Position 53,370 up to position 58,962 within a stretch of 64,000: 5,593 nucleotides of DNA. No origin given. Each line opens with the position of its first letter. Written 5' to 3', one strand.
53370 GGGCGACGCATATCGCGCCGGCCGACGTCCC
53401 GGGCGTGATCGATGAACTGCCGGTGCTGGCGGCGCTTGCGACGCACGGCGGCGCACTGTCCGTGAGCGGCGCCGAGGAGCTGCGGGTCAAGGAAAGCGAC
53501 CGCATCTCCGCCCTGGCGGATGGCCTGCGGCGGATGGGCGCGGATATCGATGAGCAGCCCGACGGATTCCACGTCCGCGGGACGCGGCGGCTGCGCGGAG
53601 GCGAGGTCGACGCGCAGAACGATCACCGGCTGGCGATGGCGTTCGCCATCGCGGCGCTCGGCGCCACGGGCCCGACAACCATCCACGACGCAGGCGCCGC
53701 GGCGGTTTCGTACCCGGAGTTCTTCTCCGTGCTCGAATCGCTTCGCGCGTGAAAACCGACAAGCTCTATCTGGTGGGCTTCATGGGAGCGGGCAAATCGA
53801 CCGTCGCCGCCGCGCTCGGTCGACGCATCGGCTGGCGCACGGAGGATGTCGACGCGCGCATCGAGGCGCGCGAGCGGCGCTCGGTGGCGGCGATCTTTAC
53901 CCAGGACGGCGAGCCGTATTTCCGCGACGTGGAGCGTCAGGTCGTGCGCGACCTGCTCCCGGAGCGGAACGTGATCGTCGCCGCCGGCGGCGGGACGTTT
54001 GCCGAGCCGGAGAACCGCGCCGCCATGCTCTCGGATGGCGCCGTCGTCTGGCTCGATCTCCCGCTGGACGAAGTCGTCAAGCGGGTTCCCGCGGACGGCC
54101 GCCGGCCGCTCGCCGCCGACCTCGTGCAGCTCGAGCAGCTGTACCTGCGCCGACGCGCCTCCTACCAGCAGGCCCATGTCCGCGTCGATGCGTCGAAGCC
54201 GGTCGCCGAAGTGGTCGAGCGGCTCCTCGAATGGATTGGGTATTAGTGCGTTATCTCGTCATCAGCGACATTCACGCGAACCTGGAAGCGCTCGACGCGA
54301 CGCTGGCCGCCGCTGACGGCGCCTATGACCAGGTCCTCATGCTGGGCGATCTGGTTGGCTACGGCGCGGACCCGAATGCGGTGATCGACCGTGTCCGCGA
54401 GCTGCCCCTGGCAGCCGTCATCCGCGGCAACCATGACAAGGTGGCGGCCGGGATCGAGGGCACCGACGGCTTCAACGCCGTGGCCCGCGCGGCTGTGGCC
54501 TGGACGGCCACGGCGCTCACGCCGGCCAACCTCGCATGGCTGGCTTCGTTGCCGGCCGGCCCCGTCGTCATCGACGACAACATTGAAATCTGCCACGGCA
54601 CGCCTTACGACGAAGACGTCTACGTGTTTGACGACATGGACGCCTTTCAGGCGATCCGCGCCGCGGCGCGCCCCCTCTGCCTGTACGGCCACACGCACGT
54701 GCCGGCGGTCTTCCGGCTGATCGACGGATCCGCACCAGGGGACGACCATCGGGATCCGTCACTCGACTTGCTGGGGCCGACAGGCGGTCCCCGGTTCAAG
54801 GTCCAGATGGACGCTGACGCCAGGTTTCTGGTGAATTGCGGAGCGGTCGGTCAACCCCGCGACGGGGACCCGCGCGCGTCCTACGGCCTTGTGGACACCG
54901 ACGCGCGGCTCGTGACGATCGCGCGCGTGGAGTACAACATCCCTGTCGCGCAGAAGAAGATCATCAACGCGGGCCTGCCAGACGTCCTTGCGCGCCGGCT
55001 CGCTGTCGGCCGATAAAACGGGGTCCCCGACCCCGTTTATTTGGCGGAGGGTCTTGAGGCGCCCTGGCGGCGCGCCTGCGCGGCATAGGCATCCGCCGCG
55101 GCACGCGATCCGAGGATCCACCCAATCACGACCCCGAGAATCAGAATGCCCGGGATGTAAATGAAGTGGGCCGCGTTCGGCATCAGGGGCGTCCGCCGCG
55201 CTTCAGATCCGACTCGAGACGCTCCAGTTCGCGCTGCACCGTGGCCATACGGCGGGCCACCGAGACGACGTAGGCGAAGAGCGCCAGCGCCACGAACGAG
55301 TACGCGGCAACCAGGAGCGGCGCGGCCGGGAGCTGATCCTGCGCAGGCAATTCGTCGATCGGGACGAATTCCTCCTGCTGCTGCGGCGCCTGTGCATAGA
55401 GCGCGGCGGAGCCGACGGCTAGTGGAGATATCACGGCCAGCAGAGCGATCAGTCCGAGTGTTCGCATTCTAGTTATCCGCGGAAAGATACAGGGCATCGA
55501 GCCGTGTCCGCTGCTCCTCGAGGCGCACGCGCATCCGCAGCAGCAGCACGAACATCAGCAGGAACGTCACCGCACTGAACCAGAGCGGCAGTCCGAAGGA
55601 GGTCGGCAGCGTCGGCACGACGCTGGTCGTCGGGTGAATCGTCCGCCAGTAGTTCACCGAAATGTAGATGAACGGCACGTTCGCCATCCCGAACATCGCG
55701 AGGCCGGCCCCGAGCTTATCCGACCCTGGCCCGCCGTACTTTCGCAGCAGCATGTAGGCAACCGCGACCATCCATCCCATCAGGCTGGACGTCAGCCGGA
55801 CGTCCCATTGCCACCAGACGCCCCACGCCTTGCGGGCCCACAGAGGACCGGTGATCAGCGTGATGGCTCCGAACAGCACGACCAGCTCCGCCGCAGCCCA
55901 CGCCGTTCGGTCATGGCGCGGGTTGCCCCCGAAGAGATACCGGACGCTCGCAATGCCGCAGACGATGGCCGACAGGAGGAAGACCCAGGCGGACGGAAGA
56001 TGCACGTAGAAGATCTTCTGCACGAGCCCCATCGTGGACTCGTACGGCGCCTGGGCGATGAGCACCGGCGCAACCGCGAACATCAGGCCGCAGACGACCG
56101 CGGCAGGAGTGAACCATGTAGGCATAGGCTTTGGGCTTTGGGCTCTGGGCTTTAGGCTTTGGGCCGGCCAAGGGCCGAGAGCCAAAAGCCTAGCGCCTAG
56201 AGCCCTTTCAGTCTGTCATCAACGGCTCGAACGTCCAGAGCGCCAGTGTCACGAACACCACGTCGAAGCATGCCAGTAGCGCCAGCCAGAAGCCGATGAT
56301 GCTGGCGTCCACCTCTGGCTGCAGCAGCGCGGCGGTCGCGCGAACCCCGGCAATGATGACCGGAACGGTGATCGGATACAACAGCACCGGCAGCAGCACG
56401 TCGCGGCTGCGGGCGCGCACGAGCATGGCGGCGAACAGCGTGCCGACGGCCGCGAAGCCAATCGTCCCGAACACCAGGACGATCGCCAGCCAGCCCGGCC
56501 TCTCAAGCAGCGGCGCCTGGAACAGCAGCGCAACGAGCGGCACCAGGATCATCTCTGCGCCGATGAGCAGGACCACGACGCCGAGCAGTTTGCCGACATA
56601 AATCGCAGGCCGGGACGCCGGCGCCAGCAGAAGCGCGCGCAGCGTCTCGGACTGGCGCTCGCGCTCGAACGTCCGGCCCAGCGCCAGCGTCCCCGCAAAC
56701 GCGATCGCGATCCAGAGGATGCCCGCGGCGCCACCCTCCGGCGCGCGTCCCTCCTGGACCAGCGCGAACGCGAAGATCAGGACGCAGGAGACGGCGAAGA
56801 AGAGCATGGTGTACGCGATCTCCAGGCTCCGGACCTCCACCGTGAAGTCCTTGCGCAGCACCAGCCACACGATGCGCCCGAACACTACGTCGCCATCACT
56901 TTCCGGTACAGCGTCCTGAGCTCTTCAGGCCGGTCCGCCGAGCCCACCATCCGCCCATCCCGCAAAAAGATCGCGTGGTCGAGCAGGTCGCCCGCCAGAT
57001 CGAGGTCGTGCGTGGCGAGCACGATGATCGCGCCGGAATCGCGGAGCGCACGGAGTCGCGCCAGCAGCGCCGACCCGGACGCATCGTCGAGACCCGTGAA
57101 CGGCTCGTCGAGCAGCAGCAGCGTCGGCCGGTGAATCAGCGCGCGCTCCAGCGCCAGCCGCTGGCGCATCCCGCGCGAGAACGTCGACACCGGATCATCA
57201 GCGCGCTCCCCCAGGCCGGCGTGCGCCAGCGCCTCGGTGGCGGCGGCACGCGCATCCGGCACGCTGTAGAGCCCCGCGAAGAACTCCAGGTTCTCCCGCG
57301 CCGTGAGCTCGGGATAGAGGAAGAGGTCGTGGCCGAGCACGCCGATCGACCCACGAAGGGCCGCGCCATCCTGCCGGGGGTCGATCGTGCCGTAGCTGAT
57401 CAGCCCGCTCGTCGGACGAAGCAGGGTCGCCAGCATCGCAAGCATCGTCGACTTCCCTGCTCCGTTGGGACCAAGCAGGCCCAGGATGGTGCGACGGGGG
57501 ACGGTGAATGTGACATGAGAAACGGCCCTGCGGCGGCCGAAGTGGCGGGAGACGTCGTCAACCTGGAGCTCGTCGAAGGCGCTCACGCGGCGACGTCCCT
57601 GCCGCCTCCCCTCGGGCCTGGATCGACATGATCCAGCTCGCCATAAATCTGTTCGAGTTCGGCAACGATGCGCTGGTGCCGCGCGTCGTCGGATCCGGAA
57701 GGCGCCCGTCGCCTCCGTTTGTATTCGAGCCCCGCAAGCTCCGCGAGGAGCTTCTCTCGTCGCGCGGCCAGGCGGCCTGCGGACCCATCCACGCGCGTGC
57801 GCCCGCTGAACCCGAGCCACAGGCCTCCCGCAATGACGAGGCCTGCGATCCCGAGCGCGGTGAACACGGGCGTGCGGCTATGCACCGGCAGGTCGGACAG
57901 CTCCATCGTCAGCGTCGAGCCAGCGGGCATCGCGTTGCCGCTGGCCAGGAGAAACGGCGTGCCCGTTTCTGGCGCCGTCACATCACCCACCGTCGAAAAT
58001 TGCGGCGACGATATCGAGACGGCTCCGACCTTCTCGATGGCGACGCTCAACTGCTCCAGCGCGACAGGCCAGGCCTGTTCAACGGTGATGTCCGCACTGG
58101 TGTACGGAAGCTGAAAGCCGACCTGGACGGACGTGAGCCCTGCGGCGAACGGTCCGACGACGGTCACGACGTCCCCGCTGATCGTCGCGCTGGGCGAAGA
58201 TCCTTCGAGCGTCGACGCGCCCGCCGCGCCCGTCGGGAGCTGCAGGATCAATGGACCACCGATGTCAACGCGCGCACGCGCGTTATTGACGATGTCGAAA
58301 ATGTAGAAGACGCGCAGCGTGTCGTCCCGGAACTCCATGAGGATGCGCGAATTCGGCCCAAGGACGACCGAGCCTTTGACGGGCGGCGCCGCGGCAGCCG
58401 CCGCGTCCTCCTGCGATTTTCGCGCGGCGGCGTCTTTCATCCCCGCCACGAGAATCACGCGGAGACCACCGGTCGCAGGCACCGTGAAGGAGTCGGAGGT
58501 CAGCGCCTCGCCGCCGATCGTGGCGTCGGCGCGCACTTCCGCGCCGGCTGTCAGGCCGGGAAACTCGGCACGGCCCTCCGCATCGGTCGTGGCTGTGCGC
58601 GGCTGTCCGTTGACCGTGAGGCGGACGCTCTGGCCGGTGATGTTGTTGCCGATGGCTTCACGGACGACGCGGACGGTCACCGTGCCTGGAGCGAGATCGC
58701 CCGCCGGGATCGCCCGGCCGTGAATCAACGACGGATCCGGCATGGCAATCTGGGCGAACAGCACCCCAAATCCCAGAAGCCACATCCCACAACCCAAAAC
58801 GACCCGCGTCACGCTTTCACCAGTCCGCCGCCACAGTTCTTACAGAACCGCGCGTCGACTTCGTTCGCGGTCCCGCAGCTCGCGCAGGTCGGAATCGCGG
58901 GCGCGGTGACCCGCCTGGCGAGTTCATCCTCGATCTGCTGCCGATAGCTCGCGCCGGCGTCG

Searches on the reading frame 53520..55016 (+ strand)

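Call 50: search_protein_families(library=pfam, proteins=[window:53520-55016:+], max_evalue=0.01)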
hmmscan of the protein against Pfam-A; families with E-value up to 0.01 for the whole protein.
window:53520-55016:+ (498 aa): 2 families
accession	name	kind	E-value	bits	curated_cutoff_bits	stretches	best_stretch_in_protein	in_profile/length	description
PF12850.12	Metallophos_2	-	8.4e-15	55.5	27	1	245-462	3-153/154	Calcineurin-like phosphoesterase superfamily domain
PF00149.33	Metallophos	-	1.4e-11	45.7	21.5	1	244-395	2-191/191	Calcineurin-like phosphoesterase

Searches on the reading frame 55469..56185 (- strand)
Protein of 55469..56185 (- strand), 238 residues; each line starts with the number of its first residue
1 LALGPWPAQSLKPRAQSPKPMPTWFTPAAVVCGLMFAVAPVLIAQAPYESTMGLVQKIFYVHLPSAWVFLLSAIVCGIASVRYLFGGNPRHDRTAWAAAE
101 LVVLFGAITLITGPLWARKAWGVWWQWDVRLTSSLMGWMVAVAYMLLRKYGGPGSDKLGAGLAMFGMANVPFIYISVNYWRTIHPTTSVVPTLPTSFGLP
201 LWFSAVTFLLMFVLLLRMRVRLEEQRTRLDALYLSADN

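Call 3: search_protein_families(library=pfam, proteins=[window:55469-56185:-], max_evalue=0.01)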
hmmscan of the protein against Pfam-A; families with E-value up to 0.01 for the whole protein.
window:55469-56185:- (238 aa): 1 family
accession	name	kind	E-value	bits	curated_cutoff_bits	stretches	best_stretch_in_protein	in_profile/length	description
PF01578.25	Cytochrom_C_asm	-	2.7e-23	83.2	29.9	1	25-184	38-212/212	Cytochrome C assembly protein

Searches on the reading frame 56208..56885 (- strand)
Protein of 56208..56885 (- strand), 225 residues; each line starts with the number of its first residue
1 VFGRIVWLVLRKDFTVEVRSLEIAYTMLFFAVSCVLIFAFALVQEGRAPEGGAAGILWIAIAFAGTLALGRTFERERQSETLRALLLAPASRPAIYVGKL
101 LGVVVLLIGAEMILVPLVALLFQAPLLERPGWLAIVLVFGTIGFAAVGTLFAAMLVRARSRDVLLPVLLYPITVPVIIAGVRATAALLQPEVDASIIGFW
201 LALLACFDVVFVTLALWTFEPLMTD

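Call 3: search_protein_families(library=pfam, proteins=[window:56208-56885:-], max_evalue=0.01)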
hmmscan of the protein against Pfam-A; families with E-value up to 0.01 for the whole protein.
window:56208-56885:- (225 aa): 5 families
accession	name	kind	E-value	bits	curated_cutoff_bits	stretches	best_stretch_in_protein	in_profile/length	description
PF03379.19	CcmB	-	8e-30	104.3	24.9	1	7-217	2-207/215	CcmB protein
PF01061.29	ABC2_membrane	-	3e-08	33.9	26.9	1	6-173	3-174/211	ABC-2 type transporter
PF12730.13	ABC2_membrane_4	-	1.7e-05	25.3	27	1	61-169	60-171/179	ABC-2 family transporter protein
PF12679.13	ABC2_membrane_2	-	3.7e-05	23.6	27.2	1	56-183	73-206/283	ABC-2 family transporter protein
PF12698.13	ABC2_membrane_3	-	0.00012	21.8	31.6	1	54-160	165-270/347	ABC-2 family transporter protein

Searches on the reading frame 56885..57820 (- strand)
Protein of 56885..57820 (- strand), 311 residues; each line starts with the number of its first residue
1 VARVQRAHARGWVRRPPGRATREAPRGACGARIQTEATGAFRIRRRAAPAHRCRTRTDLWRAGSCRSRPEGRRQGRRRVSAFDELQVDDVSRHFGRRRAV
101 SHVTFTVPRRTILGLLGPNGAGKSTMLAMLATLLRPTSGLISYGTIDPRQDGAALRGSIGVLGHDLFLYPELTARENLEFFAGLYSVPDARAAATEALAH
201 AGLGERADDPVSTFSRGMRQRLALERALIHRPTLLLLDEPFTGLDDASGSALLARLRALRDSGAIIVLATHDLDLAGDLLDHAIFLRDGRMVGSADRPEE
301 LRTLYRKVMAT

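Call 3: search_protein_families(library=pfam, proteins=[window:56885-57820:-], max_evalue=0.01)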
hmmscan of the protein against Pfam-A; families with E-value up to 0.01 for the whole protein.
window:56885-57820:- (311 aa): 6 families
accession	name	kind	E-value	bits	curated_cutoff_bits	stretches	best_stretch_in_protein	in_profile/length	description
PF00005.33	ABC_tran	-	1.2e-31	110.6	25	1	101-241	2-136/137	ABC transporter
PF13304.12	AAA_21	-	3e-07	31.2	27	1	204-273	228-300/304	AAA domain, putative AbiEii toxin, Type IV TA system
PF20703.3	nSTAND1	-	0.00019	21.6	27.1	1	86-128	9-51/379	Novel STAND NTPase 1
PF13555.12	AAA_29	-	0.00047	20.3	27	1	104-138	16-50/61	P-loop containing region of AAA domain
PF13191.12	AAA_16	-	0.00063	20.7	32.6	1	111-265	25-164/167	AAA ATPase domain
PF13604.12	AAA_30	-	0.0012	19.1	27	1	109-253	17-109/191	AAA domain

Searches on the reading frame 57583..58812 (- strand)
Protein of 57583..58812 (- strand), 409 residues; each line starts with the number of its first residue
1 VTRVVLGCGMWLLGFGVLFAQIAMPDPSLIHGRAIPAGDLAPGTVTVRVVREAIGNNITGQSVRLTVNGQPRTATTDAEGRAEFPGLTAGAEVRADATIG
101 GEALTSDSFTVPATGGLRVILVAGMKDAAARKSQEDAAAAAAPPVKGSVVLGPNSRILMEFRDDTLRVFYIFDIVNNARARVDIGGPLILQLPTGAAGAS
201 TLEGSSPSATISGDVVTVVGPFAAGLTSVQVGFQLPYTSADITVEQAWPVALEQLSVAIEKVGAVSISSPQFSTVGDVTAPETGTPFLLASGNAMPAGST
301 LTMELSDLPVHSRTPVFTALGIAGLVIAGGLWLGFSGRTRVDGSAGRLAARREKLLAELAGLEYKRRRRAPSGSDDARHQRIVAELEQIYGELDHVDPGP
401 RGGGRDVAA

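Call 3: search_protein_families(library=pfam, proteins=[window:57583-58812:-], max_evalue=0.01)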
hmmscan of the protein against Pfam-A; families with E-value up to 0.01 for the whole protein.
window:57583-58812:- (409 aa): 2 families
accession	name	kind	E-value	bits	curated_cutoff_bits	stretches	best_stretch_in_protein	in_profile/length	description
PF13620.12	CarboxypepD_reg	-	7.6e-05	23.4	32.3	1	44-117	1-75/82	Carboxypeptidase regulatory-like domain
PF02369.22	Big_1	-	0.0021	18.6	34.9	1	44-85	20-65/93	Bacterial Ig-like domain (group 1)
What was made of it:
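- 57583..58812 (-): Conserved operon gene encoding a 409-aa secreted or anchored protein with a weak CarboxypepD_reg-like domain, a C-terminal TM helix and no Cys in the mature part. Call 3.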

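Call 4: search_protein_families(library=ncbifam, proteins=[window:57583-58812:-], max_evalue=0.01)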
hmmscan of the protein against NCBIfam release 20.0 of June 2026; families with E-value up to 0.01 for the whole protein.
window:57583-58812:- (409 aa): 0 families

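Call 48: search_solved_structures(query=window:57583-58812:-, max_evalue=1)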
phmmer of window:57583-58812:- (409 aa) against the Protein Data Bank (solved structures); distinct sequences matched with E-value up to 1: 0.
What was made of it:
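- Tried and rejected: A PDB sequence search with the 409-aa operon protein gave nothing (call 48).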
